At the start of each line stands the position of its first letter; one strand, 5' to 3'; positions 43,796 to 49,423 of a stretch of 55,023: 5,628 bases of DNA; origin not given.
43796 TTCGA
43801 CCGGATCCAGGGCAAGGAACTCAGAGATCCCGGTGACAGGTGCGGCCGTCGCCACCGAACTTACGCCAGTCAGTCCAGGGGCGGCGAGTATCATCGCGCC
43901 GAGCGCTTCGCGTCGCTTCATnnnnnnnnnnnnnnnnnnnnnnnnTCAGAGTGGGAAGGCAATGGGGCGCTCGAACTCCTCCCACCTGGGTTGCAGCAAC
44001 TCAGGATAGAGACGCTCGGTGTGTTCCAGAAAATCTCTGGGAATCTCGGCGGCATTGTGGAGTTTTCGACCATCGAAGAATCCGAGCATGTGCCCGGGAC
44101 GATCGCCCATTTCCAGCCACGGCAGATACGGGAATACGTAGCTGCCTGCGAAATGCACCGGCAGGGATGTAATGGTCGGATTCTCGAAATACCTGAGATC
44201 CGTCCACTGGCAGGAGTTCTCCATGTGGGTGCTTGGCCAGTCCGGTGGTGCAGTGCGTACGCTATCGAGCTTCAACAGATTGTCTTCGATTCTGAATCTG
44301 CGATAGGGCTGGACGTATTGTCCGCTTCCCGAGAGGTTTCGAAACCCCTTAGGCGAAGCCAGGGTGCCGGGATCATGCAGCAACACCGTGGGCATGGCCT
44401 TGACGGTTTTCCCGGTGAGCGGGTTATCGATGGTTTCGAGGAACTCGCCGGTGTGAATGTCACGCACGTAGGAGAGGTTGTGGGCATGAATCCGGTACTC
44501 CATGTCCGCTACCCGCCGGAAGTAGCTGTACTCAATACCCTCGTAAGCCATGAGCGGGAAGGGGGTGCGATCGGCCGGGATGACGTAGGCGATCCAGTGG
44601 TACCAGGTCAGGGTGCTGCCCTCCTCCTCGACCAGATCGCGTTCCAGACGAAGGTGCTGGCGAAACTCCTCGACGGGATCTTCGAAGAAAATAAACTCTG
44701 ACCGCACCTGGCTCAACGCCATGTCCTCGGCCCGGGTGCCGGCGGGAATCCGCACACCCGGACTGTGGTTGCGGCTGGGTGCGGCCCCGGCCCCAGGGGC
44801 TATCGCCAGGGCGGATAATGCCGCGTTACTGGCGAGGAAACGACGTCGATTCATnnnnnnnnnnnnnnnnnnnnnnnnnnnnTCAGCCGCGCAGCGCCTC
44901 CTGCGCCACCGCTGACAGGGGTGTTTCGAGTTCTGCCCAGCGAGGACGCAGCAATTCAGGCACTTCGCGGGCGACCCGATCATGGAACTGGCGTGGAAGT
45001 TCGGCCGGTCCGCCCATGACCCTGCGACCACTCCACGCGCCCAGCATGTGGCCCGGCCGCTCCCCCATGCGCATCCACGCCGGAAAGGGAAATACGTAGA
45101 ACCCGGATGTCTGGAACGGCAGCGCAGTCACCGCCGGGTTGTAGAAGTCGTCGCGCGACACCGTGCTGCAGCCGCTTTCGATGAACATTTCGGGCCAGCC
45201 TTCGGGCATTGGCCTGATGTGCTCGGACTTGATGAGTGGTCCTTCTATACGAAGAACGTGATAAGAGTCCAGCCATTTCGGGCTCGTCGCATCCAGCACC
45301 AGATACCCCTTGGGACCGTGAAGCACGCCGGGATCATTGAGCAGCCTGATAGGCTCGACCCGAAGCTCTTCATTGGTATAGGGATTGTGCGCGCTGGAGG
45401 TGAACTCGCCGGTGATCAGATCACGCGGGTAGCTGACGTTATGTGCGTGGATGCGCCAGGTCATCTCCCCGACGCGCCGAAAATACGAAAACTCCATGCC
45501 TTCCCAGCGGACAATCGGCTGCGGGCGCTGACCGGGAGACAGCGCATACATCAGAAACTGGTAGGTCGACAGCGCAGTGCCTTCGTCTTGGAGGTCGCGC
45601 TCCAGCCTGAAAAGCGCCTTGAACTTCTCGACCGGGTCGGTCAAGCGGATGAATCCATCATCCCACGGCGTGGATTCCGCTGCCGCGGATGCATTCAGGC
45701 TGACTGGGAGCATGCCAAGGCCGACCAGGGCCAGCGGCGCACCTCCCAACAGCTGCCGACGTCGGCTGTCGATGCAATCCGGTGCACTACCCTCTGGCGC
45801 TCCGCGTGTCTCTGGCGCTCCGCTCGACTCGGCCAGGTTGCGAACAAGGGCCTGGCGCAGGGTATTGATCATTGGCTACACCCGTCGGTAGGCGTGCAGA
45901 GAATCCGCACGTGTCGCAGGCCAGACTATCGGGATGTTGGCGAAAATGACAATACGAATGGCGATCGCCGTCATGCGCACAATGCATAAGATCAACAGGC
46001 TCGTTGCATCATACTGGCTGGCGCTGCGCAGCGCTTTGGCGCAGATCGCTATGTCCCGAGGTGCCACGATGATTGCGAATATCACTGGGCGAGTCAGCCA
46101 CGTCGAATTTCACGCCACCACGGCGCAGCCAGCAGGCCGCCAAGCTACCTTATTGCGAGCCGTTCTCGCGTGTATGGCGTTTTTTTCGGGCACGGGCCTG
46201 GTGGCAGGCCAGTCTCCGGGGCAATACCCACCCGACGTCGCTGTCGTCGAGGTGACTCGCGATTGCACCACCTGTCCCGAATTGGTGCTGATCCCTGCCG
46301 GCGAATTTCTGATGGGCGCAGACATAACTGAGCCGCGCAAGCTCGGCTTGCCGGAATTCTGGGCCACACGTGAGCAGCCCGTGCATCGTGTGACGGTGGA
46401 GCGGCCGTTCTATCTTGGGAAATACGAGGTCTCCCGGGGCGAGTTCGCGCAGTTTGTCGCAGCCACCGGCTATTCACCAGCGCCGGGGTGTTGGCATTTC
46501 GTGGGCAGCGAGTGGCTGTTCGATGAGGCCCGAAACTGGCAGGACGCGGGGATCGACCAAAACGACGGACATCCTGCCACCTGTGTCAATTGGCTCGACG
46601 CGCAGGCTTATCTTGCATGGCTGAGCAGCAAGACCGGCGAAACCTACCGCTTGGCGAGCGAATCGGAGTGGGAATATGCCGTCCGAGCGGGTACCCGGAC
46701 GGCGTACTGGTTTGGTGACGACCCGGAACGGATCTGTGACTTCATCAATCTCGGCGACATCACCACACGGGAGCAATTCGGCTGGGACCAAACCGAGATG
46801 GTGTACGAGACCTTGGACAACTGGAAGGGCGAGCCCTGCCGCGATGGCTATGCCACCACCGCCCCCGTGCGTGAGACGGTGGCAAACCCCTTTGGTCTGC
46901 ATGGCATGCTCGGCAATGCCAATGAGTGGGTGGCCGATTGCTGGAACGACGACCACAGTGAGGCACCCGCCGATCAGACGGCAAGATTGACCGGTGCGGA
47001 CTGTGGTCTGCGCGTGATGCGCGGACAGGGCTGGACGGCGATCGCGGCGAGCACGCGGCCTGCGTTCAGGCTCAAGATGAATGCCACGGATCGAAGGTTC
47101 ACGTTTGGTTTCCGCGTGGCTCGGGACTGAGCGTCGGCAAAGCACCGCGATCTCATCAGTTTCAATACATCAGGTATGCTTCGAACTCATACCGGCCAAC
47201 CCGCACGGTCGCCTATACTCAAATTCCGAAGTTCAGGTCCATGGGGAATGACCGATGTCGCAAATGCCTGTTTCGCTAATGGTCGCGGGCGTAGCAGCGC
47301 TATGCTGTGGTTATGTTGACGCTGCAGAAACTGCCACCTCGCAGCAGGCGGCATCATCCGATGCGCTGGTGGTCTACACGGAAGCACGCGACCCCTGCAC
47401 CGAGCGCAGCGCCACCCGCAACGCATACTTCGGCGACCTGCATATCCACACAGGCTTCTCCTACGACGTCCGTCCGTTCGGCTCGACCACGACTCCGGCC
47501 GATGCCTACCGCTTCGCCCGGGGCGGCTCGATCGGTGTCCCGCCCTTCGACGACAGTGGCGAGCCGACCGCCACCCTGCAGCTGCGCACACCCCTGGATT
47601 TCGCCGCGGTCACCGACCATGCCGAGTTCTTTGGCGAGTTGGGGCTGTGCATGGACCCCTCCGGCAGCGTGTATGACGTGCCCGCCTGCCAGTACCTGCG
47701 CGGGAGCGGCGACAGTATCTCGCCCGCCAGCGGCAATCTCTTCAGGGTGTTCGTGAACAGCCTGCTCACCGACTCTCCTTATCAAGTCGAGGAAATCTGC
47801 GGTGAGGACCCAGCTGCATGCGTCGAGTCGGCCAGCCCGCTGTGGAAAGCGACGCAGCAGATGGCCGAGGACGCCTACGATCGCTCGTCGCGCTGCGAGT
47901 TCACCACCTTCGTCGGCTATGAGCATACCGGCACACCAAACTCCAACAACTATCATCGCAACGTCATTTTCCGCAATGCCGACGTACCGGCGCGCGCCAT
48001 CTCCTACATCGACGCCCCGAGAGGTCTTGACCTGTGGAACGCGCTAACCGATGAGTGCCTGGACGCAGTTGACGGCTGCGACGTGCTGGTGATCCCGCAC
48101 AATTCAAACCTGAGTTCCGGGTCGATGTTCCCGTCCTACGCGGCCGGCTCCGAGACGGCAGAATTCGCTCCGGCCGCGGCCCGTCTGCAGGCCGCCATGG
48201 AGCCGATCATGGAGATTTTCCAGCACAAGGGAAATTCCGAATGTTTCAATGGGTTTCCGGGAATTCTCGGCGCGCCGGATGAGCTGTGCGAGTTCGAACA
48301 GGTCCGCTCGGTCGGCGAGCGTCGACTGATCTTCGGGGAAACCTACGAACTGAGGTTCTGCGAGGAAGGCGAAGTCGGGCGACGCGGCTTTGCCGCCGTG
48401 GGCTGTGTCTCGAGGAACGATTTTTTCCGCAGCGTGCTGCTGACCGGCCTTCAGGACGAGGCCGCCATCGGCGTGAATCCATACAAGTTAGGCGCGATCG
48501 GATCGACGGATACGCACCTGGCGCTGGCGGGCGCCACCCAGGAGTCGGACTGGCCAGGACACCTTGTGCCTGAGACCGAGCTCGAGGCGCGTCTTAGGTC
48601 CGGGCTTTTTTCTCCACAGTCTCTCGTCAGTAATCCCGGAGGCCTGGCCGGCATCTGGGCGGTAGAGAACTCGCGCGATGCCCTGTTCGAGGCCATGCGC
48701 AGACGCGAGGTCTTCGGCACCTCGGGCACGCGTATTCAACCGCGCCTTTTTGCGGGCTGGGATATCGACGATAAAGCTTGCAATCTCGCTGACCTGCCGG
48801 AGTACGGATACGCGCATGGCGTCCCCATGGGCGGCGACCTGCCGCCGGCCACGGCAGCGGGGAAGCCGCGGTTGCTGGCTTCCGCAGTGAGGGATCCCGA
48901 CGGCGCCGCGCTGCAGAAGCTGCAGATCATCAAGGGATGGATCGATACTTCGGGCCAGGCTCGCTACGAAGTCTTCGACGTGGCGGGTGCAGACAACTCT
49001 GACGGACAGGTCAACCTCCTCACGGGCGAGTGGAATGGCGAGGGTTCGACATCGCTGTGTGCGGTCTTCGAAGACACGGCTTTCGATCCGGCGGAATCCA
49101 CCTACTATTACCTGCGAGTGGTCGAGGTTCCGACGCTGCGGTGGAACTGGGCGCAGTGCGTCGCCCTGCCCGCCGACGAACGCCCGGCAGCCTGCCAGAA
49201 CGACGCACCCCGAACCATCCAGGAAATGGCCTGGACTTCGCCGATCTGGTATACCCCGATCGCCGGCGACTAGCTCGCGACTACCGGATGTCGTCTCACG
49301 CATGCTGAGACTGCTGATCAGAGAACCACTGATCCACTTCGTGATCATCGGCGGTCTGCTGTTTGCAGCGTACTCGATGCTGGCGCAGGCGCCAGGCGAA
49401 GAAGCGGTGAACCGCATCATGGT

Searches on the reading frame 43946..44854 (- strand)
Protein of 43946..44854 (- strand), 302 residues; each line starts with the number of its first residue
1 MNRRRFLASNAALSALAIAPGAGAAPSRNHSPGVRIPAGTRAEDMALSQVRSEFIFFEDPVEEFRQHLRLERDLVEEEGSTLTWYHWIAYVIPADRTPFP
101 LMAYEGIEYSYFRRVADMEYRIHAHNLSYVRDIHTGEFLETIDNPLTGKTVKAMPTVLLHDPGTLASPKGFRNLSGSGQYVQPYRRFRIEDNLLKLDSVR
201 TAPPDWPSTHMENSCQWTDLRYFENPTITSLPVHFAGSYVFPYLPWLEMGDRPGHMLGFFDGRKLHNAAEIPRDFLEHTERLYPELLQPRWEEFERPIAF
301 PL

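Call 7: search_protein_families(library=pfam, proteins=[window:43946-44854:-], max_evalue=0.0001)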
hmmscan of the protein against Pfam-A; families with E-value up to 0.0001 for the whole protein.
window:43946-44854:- (302 aa): 1 family
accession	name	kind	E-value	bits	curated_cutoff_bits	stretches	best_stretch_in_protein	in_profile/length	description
PF08894.16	DUF1838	-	1.9e-12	47.9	25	1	223-286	145-209/232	Protein of unknown function (DUF1838)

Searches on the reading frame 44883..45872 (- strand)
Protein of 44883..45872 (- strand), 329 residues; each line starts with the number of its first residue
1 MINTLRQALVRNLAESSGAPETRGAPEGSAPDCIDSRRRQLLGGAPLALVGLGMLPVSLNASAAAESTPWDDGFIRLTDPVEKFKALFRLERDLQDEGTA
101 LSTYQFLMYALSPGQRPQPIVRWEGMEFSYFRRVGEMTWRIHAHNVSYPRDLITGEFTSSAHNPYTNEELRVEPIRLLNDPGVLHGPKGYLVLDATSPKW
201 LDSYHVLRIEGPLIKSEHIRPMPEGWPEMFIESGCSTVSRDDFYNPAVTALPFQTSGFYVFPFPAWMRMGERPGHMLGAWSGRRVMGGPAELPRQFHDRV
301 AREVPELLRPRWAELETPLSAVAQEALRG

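Call 7: search_protein_families(library=pfam, proteins=[window:44883-45872:-], max_evalue=0.0001)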
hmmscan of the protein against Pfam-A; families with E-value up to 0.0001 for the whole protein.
window:44883-45872:- (329 aa): 1 family
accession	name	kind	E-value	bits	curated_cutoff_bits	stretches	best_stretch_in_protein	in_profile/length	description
PF08894.16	DUF1838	-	9.5e-12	45.6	25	0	107-181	11-83/232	Protein of unknown function (DUF1838)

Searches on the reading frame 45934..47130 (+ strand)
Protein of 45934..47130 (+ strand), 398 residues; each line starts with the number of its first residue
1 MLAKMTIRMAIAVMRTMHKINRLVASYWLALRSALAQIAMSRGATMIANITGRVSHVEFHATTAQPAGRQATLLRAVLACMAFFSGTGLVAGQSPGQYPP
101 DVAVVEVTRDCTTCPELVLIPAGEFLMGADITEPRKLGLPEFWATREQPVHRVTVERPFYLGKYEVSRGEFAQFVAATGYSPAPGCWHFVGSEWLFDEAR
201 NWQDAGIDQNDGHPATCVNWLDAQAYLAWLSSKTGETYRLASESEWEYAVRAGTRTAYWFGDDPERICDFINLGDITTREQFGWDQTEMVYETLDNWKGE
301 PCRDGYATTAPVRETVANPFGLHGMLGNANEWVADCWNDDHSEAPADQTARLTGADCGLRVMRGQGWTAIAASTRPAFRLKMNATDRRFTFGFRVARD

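Call 7: search_protein_families(library=pfam, proteins=[window:45934-47130:+], max_evalue=0.0001)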
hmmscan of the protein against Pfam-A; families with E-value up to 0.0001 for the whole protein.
window:45934-47130:+ (398 aa): 1 family
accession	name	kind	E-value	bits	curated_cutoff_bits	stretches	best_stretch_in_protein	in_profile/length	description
PF03781.23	FGE-sulfatase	-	7.9e-53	180.1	23.3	1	114-397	2-255/255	Sulfatase-modifying factor enzyme 1-like domain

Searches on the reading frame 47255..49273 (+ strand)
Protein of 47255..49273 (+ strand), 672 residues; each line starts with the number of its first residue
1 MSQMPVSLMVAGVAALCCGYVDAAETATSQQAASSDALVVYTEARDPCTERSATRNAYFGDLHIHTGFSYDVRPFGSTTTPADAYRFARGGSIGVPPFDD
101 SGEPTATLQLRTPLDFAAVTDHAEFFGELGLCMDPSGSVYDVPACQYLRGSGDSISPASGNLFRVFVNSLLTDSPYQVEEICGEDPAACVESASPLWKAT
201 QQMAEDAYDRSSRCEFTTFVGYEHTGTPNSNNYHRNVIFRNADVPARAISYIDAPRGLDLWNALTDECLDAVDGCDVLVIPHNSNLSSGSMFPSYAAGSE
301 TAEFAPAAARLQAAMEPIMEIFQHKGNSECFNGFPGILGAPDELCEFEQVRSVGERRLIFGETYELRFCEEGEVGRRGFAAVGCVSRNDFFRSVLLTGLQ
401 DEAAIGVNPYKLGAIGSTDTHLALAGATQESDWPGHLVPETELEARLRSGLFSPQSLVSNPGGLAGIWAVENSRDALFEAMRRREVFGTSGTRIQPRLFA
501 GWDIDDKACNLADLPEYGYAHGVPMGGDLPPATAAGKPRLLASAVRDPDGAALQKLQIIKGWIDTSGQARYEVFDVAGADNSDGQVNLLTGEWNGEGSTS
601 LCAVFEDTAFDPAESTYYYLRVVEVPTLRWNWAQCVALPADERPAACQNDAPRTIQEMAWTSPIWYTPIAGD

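Call 7: search_protein_families(library=pfam, proteins=[window:47255-49273:+], max_evalue=0.0001)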
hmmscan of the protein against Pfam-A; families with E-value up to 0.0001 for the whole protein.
window:47255-49273:+ (672 aa): 1 family
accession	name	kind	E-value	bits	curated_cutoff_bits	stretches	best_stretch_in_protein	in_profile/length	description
PF12228.14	DUF3604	-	2.8e-156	521.9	20.4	1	54-668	3-591/591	Protein of unknown function (DUF3604)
